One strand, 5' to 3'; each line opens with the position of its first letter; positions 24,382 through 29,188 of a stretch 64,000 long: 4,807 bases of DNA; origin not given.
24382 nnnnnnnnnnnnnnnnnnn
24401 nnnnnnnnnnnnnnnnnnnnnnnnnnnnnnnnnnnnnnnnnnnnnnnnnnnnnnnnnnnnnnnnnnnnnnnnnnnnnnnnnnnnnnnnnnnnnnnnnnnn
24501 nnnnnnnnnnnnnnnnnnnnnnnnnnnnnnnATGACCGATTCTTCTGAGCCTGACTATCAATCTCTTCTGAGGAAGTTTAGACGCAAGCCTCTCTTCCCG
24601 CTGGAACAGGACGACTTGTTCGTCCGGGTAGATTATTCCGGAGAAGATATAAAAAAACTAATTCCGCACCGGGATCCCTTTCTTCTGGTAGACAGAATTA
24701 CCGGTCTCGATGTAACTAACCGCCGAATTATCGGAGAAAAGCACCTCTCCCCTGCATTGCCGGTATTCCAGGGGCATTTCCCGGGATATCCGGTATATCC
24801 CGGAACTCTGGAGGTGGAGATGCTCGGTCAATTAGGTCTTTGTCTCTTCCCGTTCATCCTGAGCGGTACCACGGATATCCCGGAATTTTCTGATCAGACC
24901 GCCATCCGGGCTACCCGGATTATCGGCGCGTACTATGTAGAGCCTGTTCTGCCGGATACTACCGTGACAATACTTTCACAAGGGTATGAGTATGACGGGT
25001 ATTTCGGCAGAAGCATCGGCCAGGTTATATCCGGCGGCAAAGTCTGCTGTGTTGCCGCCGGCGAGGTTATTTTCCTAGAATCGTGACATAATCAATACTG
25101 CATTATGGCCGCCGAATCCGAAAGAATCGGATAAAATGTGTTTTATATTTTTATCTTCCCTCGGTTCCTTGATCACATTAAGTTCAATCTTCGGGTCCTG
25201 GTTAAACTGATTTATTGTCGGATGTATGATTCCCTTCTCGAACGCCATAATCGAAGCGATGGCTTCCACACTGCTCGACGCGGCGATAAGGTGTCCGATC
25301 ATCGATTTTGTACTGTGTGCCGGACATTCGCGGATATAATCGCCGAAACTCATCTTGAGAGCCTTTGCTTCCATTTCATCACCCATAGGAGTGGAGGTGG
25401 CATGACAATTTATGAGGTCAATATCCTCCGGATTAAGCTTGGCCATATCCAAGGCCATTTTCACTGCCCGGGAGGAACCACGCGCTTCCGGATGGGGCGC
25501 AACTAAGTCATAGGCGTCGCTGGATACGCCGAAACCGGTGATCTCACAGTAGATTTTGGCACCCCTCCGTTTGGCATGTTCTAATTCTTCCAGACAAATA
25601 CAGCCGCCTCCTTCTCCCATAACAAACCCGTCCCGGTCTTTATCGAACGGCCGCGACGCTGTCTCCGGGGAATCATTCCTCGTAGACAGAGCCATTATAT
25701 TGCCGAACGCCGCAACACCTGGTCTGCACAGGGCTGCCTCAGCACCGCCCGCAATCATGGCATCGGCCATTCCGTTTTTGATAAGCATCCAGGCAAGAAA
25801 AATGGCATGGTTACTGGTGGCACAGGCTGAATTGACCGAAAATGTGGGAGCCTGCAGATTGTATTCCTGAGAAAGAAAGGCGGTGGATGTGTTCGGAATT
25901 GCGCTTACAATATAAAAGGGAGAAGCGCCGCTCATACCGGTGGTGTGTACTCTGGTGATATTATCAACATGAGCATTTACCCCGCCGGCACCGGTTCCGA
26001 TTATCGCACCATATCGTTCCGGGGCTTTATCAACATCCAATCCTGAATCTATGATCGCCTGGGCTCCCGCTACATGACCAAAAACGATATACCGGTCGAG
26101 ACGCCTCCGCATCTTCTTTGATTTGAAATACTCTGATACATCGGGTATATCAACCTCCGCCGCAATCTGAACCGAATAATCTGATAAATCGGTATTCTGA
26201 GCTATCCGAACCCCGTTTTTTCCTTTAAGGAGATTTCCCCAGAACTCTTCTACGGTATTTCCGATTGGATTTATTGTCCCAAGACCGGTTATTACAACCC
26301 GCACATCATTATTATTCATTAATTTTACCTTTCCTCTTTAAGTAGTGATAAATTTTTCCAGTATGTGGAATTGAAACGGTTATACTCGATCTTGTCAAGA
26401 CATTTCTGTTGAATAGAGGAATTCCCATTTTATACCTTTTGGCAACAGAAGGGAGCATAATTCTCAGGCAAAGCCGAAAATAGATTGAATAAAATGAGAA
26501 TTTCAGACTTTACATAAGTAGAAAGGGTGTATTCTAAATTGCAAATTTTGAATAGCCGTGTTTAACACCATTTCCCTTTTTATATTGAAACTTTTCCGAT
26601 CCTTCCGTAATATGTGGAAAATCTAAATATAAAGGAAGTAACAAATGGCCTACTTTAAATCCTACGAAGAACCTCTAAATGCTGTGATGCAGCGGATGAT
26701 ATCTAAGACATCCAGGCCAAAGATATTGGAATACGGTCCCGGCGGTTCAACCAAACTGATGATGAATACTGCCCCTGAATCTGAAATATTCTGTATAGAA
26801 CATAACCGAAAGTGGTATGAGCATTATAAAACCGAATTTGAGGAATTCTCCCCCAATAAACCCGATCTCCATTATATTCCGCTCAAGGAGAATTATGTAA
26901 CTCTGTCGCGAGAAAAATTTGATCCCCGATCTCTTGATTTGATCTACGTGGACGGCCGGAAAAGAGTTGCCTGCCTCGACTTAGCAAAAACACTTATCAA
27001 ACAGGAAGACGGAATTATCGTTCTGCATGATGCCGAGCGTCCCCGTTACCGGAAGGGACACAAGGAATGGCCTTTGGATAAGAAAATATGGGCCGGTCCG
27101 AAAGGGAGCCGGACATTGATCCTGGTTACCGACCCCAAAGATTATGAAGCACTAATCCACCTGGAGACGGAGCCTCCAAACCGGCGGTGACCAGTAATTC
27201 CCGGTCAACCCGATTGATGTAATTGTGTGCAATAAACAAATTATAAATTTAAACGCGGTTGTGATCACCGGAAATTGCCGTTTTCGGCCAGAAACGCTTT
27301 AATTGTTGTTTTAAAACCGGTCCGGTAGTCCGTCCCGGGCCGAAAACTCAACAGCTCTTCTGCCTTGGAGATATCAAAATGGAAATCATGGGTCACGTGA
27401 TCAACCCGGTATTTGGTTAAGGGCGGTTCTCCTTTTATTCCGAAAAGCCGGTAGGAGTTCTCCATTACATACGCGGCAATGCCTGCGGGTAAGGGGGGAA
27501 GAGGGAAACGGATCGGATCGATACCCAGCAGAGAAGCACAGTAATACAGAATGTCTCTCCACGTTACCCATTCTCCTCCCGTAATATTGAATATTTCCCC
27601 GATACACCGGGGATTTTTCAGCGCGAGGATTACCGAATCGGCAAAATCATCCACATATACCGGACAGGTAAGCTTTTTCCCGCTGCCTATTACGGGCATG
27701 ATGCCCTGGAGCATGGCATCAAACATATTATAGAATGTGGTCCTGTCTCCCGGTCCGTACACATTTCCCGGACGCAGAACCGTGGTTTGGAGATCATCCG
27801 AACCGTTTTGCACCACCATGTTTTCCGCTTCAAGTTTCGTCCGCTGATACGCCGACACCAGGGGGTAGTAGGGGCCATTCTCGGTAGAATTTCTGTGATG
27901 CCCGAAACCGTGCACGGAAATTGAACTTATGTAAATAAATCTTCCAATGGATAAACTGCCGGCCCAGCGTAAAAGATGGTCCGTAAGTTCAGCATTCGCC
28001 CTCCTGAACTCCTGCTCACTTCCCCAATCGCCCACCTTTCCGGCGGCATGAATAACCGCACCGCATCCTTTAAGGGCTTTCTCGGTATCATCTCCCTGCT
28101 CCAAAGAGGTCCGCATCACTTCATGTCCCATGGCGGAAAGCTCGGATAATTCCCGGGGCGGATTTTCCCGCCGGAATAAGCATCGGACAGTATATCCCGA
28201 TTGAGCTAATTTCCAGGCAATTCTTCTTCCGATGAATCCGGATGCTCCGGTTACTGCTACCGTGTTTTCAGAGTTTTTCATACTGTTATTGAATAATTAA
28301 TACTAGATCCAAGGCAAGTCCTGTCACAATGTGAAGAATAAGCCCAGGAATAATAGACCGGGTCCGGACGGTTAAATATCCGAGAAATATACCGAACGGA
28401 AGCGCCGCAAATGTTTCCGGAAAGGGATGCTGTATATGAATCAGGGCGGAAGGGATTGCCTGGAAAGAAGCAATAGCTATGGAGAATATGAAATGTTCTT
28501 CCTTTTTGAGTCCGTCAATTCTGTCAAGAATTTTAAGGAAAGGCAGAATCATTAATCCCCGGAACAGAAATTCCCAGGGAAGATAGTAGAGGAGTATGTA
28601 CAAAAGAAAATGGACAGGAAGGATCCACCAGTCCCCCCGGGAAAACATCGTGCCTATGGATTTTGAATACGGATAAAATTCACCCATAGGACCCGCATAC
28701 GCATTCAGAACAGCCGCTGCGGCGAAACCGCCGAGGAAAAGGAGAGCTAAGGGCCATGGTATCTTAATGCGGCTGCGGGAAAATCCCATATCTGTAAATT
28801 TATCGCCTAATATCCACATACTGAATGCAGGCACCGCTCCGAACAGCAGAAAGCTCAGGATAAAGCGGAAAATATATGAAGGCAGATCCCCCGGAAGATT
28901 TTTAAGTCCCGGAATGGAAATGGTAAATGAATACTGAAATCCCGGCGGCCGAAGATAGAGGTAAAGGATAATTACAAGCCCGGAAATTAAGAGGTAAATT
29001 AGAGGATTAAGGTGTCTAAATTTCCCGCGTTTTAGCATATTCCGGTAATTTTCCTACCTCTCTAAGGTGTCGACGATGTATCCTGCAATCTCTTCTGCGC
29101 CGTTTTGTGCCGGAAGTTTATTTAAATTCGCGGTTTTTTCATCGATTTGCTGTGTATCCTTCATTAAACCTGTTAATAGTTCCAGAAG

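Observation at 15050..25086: A beta-branching HMG-synthase cassette made of discrete enzymes, inside a type II FAS-like operon that also encodes an alpha-oxoamine synthase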

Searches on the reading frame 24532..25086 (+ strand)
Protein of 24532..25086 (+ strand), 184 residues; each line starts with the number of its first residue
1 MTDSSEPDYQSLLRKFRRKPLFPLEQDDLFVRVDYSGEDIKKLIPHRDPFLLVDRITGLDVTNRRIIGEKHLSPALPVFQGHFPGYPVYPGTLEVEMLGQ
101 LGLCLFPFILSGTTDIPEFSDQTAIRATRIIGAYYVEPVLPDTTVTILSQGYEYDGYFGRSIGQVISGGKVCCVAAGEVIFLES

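Call 5: search_protein_families(library=pfam, proteins=[window:24532-25086:+])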
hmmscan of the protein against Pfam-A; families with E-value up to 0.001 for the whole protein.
window:24532-25086:+ (184 aa): 1 family
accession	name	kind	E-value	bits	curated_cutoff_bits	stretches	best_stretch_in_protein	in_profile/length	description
PF07977.19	FabA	-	4e-14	52.8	23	1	44-144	1-103/138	FabA-like domain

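Call 47: search_protein_families(library=ncbifam, proteins=[window:24532-25086:+], max_evalue=0.00001)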
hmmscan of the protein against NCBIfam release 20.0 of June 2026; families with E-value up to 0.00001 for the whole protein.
window:24532-25086:+ (184 aa): 4 families
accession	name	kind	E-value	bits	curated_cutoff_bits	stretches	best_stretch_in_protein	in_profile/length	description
NF000582.1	PRK00006.1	equivalog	1.2e-19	70.6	113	1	38-105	3-69/137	3-hydroxyacyl-ACP dehydratase FabZ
TIGR01750.1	fabZ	equivalog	4.8e-19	68.6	155.15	1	38-115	4-80/141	3-hydroxyacyl-ACP dehydratase FabZ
NF009667.0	PRK13188.1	equivalog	7.9e-19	67.7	465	1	37-105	323-389/464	bifunctional UDP-3-O-[3-hydroxymyristoyl] N-acetylglucosamine deacetylase/3-hydroxyacyl-ACP dehydratase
NF058663.1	cispen_cyc_AmcE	equivalog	1.6e-06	28.2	140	1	39-108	8-76/153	cispentacin biosynthesis cyclizing decarboxylase AmcE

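Call 68: search_solved_structures(query=window:24532-25086:+, max_evalue=0.001)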
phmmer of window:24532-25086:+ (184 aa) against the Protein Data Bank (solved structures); distinct sequences matched with E-value up to 0.001: 22.
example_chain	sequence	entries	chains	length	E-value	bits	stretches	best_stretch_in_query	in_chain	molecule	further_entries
1z6b_A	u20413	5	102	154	3.8e-16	62.6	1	37-156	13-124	fatty acid synthesis protein | Beta-hydroxyacyl-ACP dehydratase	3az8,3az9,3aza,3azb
3d6x_A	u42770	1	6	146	1.2e-15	60.9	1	39-143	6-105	(3R)-hydroxymyristoyl-[acyl-carrier-protein] dehydratase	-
1zhg_A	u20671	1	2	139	3.6e-15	59.4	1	39-157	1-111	beta hydroxyacyl-acyl carrier protein dehydratase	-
1u1z_A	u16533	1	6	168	2.6e-14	56.6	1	39-104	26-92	(3R)-hydroxymyristoyl-[acyl carrier protein] dehydratase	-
2glv_A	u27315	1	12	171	1.2e-13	54.4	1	26-160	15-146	(3R)-hydroxymyristoyl-acyl carrier protein dehydratase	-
2gll_A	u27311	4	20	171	1.9e-13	53.8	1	26-142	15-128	(3R)-hydroxymyristoyl-acyl carrier protein dehydratase | 3-hydroxyacyl-[acyl-carrier-protein] dehydratase FabZ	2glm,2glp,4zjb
3b7j_A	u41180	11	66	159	2.1e-13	53.6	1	32-143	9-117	(3R)-hydroxymyristoyl-acyl carrier protein dehydratase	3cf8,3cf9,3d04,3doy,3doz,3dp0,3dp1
6ihc_A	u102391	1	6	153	2.2e-13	53.6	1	38-161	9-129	3-hydroxyacyl-[acyl-carrier-protein] dehydratase FabZ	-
6n3p_A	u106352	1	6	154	2.9e-13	53.2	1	38-107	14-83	3-hydroxyacyl-[acyl-carrier-protein] dehydratase FabZ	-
4i83_A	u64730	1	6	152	3.3e-13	53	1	31-101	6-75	3-hydroxyacyl-[acyl-carrier-protein] dehydratase FabZ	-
2okh_A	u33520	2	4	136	3.3e-13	53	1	42-157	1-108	Beta-hydroxyacyl-ACP dehydratase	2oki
8ayd_AA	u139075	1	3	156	1.1e-12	51.3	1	38-147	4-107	3-hydroxyacyl-[acyl-carrier-protein] dehydratase FabZ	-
5buy_A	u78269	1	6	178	2.1e-12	50.4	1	39-105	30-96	3-hydroxyacyl-[acyl-carrier-protein] dehydratase FabZ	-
5bux_A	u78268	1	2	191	8.1e-12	48.5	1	38-104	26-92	3-hydroxyacyl-[acyl-carrier-protein] dehydratase FabZ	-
5buw_A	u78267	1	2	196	8.5e-12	48.4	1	38-104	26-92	3-hydroxyacyl-[acyl-carrier-protein] dehydratase FabZ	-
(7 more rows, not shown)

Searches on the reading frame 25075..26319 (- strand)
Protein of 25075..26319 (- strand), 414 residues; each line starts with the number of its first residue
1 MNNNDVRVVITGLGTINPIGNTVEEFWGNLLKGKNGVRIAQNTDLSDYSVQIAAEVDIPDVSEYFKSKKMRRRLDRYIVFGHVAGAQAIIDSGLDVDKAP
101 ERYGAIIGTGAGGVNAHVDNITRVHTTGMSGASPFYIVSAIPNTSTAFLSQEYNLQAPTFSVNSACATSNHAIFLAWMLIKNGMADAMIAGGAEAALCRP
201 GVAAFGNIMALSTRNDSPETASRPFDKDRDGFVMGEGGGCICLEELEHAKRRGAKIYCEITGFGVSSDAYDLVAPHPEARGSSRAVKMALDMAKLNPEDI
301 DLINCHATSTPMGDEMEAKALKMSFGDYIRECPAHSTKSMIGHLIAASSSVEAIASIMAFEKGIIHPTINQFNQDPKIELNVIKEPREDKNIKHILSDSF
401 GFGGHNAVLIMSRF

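Call 5: search_protein_families(library=pfam, proteins=[window:25075-26319:-])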
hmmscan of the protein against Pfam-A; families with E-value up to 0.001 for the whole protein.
window:25075-26319:- (414 aa): 4 families
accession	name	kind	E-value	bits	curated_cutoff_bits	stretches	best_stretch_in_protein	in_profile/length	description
PF00109.32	ketoacyl-synt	-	5.8e-48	164.1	20.8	1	7-249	3-252/252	Beta-ketoacyl synthase, N-terminal domain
PF02801.28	Ketoacyl-synt_C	-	3.7e-33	114.5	20.8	1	257-370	1-117/119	Beta-ketoacyl synthase, C-terminal domain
PF00108.29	Thiolase_N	-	1.8e-06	27.9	26.4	1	149-195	68-114/260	Thiolase, N-terminal domain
PF07451.17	SpoVAD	-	0.00068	18.9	22.1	0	145-191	87-131/329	Stage V sporulation protein AD (SpoVAD)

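Call 47: search_protein_families(library=ncbifam, proteins=[window:25075-26319:-], max_evalue=0.00001)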
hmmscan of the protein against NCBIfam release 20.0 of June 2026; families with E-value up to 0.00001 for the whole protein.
window:25075-26319:- (414 aa): 23 families
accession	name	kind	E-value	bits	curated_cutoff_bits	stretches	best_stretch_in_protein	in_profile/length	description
TIGR03150.1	fabF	equivalog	3.1e-149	497.1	493.75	1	7-411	2-406/407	beta-ketoacyl-ACP synthase II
NF005589.0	PRK07314.1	subfamily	2.8e-146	487.5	387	1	6-413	4-411/413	beta-ketoacyl-ACP synthase II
NF004970.0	PRK06333.1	subfamily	8e-120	400.5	525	1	5-414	3-422/424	beta-ketoacyl-ACP synthase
NF006274.0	PRK08439.1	equivalog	8.5e-115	383.8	621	1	7-413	3-405/406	beta-ketoacyl-ACP synthase II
NF006434.0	PRK08722.1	equivalog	8.6e-104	347.7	759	1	6-413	4-413/414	beta-ketoacyl-ACP synthase II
NF005935.0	PRK07967.1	equivalog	3.5e-96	322.5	630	1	7-413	3-403/406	beta-ketoacyl-ACP synthase I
NF005916.1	PRK07910.1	equivalog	3e-89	299.8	560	1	7-413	13-417/418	KasA/KasB family beta-ketoacyl-ACP synthase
NF006587.0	PRK09116.1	equivalog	6.3e-83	278.8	470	1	7-413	3-406/408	beta-ketoacyl-ACP synthase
NF005076.0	PRK06501.1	equivalog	1.3e-79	268.1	629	1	149-413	158-422/425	beta-ketoacyl-ACP synthase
NF005490.0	PRK07103.1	equivalog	2.4e-71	241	445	1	7-413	5-412/414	polyketide beta-ketoacyl:acyl carrier protein synthase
NF006618.0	PRK09185.1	subfamily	1.1e-70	238.7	407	1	7-413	4-392/394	beta-ketoacyl-ACP synthase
NF004618.0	PRK05952.1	equivalog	4e-67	226.8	455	1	6-413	2-382/384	beta-ketoacyl-ACP synthase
NF058662.1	cispenta_AmcF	equivalog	8.9e-57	192.8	325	1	8-412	2-368/369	cispentacin biosynthesis acyltransferase subunit AmcF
NF045894.1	PKS_plus_SDR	equivalog_domain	7.9e-34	116.5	1740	1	147-411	154-424/1515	type I polyketide synthase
NF040607.1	mycolic_Pks13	equivalog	2.8e-33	114.5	2100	1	139-412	244-524/1680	polyketide synthase Pks13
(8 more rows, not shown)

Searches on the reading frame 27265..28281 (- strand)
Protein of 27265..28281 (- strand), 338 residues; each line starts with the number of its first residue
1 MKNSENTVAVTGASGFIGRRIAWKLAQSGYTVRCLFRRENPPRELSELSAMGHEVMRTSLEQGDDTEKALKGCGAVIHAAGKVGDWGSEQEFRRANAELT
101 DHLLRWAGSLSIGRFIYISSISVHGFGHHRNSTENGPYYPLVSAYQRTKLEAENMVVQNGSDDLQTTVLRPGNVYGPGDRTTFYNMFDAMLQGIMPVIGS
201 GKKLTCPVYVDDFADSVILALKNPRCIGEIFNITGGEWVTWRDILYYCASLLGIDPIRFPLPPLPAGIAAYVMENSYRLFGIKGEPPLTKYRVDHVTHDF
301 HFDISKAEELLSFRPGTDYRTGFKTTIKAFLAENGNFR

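Call 5: search_protein_families(library=pfam, proteins=[window:27265-28281:-])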
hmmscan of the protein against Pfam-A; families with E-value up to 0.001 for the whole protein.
window:27265-28281:- (338 aa): 8 families
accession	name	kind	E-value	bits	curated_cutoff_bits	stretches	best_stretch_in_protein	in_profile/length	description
PF01370.27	Epimerase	-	7.7e-35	120.9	20.9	1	8-233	1-239/240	NAD dependent epimerase/dehydratase family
PF01073.25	3Beta_HSD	-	5.5e-27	94.9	22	1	9-223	1-231/280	3-beta hydroxysteroid dehydrogenase/isomerase family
PF13460.12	NAD_binding_10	-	1.7e-16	61.1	27.2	1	12-176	1-148/184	NAD(P)H-binding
PF07993.18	NAD_binding_4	-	2.3e-16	60.2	20.1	1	65-202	81-234/258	Male sterility protein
PF16363.11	GDP_Man_Dehyd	-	2.3e-11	44.2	27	1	10-240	2-254/332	GDP-mannose 4,6 dehydratase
PF04321.23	RmlD_sub_bind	-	3.9e-10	39.7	27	1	8-243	3-222/287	RmlD substrate binding domain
PF05368.20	NmrA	-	2.2e-08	34.5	27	1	5-82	2-79/298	NmrA-like family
PF00106.31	adh_short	-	0.00025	21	26.6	1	7-70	2-68/195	short chain dehydrogenase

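Call 47: search_protein_families(library=ncbifam, proteins=[window:27265-28281:-], max_evalue=0.00001)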
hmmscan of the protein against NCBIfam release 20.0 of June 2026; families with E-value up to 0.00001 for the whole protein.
window:27265-28281:- (338 aa): 17 families
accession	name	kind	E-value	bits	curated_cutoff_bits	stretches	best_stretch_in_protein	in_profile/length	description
NF042422.1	oxyalk_red_OleD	equivalog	2.2e-43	148.9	580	1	8-326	3-324/329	2-alkyl-3-oxoalkanoate reductase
NF042423.1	oxyalk_red_Shew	equivalog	1.6e-40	139.2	580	1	4-318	7-323/331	2-alkyl-3-oxoalkanoate reductase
TIGR03466.1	HpnA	hypoth_equivalog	5.4e-38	130.7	367.65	1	7-330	2-321/327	hopanoid-associated sugar epimerase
TIGR01746.1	Thioester-redct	subfamily_domain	8.1e-23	81.2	213.35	1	7-253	1-281/371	thioester reductase domain-containing protein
TIGR01777.1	yfcH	hypoth_equivalog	6e-15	55.6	207.35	1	8-253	1-242/292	TIGR01777 family oxidoreductase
TIGR04180.1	EDH_00030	hypoth_equivalog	3.1e-14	52.8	475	1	8-253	1-257/297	NAD-dependent 4,6-dehydratase LegB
TIGR02197.1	heptose_epim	equivalog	1.4e-13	50.7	274.6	1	9-253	2-261/316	ADP-glyceromanno-heptose 6-epimerase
NF052578.1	StrlDmthSdmBMthl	equivalog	5.3e-13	49.4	600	1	7-280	2-273/328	sterol demethylase protein SdmB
NF005539.0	PRK07201.1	equivalog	1e-12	47.7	549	1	9-251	4-265/657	SDR family oxidoreductase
TIGR01181.1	dTDP_gluc_dehyt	equivalog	3.5e-11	42.8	365.1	1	10-334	4-315/321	dTDP-glucose 4,6-dehydratase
NF050030.1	thlkprotThyD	equivalog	1.8e-10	40.5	400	1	8-245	3-243/305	thylakoid membrane protein ThyD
NF041293.1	G6PDh_Azf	equivalog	1.2e-09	38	400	1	5-131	2-124/252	NAD-dependent glucose-6-phosphate dehydrogenase Azf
TIGR01179.1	galE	equivalog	1.6e-09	37.1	262.3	1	8-179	2-181/332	UDP-glucose 4-epimerase GalE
TIGR01214.1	rmlD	equivalog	2.6e-08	33.3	224.05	1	7-241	1-215/285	dTDP-4-dehydrorhamnose reductase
NF058621.1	DiazavRedAvaA7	equivalog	5.3e-08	32.8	400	0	151-253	150-249/304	3-diazoavenalumate denitrifying reductase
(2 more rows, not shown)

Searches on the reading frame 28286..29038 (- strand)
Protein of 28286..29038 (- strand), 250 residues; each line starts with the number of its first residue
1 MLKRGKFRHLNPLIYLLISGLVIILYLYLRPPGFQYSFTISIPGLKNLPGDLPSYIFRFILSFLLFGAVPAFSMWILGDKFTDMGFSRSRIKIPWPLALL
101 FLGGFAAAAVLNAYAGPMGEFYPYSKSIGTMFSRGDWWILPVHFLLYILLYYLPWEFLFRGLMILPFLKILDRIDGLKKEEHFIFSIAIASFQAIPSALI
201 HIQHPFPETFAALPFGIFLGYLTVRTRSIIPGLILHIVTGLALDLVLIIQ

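Call 5: search_protein_families(library=pfam, proteins=[window:28286-29038:-])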
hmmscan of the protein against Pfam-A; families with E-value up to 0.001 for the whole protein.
window:28286-29038:- (250 aa): 1 family
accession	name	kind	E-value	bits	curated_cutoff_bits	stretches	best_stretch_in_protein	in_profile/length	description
PF02517.21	Rce1-like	-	6.8e-08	33.1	22.4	1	140-239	4-90/93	Type II CAAX prenyl endopeptidase Rce1-like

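Call 47: search_protein_families(library=ncbifam, proteins=[window:28286-29038:-], max_evalue=0.00001)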
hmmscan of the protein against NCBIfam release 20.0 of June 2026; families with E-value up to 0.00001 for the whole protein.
window:28286-29038:- (250 aa): 1 family
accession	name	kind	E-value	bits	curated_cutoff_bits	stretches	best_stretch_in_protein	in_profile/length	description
NF040590.1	CPBP_Pyro_MrtA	exception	1.9e-07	31.5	200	1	56-247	23-192/194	CPBP family archaeomyxosortase MrtA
